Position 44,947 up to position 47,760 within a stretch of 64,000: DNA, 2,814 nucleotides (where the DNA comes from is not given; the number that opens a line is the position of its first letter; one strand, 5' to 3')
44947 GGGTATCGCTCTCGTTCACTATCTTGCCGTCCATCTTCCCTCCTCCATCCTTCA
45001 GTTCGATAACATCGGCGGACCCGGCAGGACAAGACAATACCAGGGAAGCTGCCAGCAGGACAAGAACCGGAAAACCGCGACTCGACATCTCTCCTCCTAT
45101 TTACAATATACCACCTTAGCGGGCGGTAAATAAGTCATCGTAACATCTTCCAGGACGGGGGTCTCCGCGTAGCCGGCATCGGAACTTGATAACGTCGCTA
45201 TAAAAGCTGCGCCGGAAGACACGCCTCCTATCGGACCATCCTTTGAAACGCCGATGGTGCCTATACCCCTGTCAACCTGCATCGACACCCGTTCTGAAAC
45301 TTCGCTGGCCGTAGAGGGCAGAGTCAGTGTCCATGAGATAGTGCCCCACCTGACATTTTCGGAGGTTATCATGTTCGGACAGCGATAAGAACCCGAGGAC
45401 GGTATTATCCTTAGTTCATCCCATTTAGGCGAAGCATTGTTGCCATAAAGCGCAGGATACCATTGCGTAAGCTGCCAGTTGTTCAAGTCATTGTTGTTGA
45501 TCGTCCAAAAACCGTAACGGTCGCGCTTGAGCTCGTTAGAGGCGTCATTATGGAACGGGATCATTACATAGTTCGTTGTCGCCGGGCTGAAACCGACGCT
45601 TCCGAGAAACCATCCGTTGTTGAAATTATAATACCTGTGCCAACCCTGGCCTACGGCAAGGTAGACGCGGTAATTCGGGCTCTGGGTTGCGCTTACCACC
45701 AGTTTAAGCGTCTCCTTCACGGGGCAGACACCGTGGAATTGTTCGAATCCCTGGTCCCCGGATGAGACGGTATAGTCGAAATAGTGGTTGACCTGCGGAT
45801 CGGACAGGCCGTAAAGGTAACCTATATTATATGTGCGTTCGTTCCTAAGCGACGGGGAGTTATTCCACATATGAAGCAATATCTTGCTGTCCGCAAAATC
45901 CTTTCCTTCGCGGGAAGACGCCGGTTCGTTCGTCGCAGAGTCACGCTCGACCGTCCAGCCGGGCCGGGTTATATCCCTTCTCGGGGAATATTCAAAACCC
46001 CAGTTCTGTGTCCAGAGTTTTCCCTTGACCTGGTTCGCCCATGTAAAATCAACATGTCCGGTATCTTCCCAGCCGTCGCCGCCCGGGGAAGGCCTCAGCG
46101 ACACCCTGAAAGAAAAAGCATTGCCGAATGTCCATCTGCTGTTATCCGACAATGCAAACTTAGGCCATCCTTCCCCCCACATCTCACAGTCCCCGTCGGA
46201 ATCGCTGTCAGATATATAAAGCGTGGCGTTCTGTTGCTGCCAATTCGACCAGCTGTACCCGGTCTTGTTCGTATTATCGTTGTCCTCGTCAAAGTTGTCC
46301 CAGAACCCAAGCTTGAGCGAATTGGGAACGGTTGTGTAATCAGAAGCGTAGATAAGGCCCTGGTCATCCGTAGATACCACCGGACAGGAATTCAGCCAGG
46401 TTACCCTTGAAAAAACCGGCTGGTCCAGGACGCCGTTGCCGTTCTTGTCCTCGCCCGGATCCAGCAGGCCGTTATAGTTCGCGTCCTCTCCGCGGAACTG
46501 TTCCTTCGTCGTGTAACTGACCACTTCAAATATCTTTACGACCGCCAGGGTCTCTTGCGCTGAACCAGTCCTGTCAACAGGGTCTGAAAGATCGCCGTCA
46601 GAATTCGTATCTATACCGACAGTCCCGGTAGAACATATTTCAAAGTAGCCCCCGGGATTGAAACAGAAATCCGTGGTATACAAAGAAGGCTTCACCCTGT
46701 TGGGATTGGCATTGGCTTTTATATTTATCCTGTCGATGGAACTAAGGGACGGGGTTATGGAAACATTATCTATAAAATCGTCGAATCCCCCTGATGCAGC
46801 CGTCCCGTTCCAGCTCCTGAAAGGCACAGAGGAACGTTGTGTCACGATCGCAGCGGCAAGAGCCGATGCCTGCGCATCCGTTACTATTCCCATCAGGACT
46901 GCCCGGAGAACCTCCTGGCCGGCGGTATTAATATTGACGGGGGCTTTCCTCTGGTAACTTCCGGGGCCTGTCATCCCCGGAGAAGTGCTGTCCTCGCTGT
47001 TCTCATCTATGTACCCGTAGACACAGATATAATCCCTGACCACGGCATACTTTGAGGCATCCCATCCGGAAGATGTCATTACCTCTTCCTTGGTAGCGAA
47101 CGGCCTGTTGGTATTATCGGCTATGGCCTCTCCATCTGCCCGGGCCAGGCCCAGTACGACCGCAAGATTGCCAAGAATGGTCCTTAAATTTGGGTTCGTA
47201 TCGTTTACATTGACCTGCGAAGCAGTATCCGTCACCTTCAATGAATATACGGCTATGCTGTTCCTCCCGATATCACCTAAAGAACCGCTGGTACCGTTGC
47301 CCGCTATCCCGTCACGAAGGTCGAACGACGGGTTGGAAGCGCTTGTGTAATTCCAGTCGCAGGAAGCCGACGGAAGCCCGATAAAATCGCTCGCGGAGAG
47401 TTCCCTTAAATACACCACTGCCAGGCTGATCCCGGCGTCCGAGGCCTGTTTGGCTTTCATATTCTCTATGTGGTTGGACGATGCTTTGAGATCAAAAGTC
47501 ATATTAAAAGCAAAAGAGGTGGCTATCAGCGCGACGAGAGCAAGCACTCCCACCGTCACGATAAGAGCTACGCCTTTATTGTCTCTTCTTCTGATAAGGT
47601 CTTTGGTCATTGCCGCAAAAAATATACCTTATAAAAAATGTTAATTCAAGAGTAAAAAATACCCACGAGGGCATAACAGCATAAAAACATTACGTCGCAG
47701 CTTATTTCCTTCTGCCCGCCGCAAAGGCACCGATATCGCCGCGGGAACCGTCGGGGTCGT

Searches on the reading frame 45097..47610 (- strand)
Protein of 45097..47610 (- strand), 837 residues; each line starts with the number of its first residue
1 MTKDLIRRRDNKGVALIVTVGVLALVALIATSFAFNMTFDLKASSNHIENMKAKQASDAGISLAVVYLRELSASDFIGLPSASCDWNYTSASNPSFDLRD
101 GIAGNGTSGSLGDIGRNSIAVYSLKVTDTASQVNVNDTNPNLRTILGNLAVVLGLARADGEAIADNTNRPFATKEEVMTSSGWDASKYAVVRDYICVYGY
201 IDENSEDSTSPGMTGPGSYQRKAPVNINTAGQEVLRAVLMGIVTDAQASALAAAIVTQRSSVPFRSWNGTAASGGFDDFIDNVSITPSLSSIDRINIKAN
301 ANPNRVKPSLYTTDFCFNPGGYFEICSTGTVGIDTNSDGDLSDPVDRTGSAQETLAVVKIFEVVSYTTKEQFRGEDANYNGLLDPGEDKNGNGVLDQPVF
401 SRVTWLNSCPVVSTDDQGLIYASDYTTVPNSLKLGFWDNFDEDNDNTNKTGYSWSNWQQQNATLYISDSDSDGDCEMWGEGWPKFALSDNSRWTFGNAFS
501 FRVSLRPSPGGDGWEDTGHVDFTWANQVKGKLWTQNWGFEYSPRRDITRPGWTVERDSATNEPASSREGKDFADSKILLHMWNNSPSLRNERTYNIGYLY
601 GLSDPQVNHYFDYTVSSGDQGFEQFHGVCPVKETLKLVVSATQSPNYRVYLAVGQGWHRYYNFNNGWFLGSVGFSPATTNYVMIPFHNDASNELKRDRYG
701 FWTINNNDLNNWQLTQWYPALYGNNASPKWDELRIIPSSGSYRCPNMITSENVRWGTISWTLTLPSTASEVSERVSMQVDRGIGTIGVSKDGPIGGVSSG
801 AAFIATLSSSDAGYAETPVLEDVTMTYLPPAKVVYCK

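Call 5: search_protein_families(library=pfam, proteins=[window:45097-47610:-], max_evalue=0.01)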
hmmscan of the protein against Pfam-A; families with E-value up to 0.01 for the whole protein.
window:45097-47610:- (837 aa): 2 families
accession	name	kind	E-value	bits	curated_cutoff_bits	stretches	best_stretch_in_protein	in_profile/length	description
PF03934.19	T2SSK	-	9.8e-05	23.1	24.2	1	225-267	1-38/63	Type II secretion system (T2SS), protein K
PF14341.11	PilX_N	-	0.0043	17.4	25.5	1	12-61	1-50/51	PilX N-terminal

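Call 6: search_protein_families(library=pfam, proteins=[window:45097-47610:-], max_evalue=10)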
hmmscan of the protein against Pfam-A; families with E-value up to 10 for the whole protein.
window:45097-47610:- (837 aa): 6 families
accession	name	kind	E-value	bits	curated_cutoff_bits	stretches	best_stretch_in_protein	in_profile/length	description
PF03934.19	T2SSK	-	9.8e-05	23.1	24.2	1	225-267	1-38/63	Type II secretion system (T2SS), protein K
PF14341.11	PilX_N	-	0.0043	17.4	25.5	1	12-61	1-50/51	PilX N-terminal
PF21687.3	T2SSK_1st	-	0.059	14.6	26.2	1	166-198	73-105/107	Type II secretion system (T2SS), protein K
PF19865.4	DUF6338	-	0.11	12.4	26.5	1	211-258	17-63/205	Family of unknown function (DUF6338)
PF12836.13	HHH_3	-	0.22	12.1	27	1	222-266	3-42/65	Helix-hairpin-helix motif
PF23657.1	DUF7151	-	0.64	10.5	27.2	0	374-387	25-38/46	Domain of unknown function (DUF7151)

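Call 7: search_protein_families(library=ncbifam, proteins=[window:45097-47610:-], max_evalue=0.1)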
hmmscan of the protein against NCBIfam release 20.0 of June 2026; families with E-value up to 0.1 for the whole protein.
window:45097-47610:- (837 aa): 2 families
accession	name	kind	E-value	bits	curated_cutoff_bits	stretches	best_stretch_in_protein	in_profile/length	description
NF037980.1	T2SS_GspK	equivalog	1.4e-13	51.1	130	2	12-178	2-155/307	type II secretion system minor pseudopilin GspK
TIGR02600.1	Verru_Chthon_A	subfamily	1.9e-06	26.1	332.3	1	13-73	1-61/1296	Verru_Chthon cassette protein A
